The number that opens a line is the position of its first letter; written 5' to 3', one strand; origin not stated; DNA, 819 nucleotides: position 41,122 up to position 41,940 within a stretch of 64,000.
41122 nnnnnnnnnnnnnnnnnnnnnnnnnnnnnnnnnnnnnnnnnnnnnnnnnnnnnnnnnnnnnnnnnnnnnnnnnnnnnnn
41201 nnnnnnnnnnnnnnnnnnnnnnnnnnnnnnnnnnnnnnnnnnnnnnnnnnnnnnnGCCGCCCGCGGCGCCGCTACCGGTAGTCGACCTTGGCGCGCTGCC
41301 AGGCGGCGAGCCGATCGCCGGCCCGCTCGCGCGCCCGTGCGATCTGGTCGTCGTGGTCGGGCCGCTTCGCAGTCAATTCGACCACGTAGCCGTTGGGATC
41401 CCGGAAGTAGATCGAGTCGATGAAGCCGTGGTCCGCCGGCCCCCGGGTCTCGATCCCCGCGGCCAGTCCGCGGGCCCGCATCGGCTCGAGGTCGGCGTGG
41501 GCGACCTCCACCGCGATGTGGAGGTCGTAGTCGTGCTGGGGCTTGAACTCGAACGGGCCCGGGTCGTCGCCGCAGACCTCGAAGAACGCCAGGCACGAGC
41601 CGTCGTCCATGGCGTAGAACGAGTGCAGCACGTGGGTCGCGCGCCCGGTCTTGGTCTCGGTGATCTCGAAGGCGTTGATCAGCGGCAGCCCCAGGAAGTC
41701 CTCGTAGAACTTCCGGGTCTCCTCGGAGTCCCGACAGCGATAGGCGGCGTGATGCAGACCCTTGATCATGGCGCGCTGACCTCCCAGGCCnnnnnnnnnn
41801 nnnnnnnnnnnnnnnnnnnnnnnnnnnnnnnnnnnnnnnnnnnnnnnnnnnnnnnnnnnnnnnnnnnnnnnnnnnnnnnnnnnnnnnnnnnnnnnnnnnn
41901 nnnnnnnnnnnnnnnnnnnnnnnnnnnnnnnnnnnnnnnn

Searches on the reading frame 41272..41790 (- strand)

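Call 51: search_protein_families(library=pfam, proteins=[window:41272-41790:-], max_evalue=0.0001)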
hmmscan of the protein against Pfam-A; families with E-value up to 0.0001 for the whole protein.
window:41272-41790:- (172 aa): 1 family
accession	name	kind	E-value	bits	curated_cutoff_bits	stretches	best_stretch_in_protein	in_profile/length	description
PF00903.31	Glyoxalase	-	5.9e-11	43.3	20.6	1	11-139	1-121/121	Glyoxalase/Bleomycin resistance protein/Dioxygenase superfamily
